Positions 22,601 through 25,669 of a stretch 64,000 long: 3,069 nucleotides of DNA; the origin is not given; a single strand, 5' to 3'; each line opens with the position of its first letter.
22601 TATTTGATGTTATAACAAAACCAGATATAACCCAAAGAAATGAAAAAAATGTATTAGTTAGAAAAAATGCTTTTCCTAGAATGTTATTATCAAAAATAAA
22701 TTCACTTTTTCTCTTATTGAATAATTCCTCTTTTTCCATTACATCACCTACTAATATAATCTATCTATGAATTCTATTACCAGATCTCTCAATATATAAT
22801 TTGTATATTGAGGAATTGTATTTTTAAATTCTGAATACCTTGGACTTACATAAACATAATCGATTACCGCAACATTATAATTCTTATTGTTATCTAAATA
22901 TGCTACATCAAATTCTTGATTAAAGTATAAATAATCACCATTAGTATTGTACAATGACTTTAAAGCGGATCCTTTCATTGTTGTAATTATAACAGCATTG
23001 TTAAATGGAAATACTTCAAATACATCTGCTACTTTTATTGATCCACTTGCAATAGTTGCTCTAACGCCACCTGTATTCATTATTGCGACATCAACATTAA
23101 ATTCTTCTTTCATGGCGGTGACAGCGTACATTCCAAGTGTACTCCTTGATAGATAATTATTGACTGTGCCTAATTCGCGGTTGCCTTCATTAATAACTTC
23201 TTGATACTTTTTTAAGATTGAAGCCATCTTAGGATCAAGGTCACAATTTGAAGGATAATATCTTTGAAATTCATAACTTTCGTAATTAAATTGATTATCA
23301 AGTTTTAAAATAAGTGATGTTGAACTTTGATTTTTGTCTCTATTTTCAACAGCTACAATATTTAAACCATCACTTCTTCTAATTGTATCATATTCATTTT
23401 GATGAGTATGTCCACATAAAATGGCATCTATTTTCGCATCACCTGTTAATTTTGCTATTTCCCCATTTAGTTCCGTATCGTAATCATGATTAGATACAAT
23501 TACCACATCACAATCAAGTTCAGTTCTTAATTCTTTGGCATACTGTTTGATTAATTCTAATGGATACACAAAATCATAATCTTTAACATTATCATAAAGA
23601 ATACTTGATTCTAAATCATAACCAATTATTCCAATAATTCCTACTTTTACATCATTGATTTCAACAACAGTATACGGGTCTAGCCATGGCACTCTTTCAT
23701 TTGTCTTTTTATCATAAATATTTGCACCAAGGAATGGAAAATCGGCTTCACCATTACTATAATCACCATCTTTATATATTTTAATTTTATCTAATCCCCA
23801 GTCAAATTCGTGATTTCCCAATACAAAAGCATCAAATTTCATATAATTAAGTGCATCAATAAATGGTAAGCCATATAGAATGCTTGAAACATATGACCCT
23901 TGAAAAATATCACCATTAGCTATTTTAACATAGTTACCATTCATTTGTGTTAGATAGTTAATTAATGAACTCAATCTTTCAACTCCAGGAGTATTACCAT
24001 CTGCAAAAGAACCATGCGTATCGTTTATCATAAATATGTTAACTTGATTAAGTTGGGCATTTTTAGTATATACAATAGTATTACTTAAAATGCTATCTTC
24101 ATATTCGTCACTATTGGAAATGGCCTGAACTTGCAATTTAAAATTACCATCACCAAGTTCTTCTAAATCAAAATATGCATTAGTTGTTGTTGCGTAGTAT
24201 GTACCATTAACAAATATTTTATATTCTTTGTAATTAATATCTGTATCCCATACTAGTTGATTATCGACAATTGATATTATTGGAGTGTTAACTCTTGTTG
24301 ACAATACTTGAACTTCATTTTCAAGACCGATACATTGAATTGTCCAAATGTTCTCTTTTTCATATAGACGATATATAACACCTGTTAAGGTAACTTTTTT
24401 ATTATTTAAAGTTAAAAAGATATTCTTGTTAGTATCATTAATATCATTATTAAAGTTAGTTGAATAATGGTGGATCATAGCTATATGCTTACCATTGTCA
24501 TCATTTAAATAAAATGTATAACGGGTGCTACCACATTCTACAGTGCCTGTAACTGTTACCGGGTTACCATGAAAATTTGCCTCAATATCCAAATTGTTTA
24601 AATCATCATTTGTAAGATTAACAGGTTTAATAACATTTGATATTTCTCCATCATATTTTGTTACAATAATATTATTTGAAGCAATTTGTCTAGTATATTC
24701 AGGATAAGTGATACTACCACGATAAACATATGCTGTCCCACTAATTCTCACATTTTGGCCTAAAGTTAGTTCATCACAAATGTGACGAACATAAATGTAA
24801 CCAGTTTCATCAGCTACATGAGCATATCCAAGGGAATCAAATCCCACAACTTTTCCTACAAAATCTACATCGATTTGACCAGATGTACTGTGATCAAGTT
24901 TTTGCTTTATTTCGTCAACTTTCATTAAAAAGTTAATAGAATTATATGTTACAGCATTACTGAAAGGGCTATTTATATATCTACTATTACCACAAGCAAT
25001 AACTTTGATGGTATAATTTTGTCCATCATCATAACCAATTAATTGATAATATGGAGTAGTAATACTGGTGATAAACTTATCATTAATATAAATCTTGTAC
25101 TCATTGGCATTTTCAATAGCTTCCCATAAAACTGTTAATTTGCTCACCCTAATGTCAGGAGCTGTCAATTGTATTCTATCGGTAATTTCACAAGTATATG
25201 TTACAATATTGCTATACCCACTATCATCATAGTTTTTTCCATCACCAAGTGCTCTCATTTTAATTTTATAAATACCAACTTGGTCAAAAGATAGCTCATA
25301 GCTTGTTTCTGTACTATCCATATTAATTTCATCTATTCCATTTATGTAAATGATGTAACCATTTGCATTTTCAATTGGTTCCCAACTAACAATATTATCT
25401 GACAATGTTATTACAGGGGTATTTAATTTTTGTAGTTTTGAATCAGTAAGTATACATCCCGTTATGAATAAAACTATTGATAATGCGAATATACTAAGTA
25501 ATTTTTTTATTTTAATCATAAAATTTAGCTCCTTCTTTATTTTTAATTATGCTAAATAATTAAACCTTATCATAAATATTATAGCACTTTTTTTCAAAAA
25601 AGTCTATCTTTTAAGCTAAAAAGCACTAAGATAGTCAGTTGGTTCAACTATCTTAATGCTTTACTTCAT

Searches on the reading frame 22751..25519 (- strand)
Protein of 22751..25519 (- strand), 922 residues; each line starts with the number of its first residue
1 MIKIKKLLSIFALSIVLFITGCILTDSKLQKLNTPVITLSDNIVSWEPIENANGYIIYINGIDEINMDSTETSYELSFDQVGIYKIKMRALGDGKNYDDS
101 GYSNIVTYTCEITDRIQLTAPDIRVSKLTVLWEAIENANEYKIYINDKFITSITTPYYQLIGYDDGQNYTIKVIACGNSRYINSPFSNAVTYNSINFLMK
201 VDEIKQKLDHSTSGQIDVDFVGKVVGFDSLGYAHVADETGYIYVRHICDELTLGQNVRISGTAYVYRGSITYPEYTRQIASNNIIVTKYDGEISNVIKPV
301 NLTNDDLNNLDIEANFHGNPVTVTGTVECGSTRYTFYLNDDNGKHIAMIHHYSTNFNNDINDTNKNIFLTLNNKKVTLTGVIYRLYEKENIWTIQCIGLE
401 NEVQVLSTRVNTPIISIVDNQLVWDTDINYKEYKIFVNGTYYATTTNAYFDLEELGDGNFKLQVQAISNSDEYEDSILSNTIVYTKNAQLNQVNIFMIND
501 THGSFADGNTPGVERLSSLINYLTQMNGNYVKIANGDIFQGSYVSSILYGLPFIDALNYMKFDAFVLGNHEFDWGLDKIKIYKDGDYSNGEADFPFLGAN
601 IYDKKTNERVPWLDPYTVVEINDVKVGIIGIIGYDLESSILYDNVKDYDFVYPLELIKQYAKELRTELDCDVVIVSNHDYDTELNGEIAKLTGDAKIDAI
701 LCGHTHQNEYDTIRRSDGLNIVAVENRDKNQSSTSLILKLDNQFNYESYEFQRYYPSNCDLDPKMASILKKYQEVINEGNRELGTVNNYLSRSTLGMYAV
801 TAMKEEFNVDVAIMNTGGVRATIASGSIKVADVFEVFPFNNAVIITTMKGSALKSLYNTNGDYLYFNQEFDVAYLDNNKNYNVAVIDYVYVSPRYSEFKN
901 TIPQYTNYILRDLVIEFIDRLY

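Call 50: search_protein_families(library=pfam, proteins=[window:22751-25519:-], max_evalue=0.00001)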
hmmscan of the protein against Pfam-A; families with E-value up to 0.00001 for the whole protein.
window:22751-25519:- (922 aa): 2 families
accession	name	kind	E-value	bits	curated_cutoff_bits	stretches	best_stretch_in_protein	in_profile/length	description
PF02872.23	5_nucleotid_C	-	2.9e-15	57.2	23.6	1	787-856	16-85/158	5'-nucleotidase, C-terminal domain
PF00149.33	Metallophos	-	1e-10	42.8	21.5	1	495-707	3-190/191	Calcineurin-like phosphoesterase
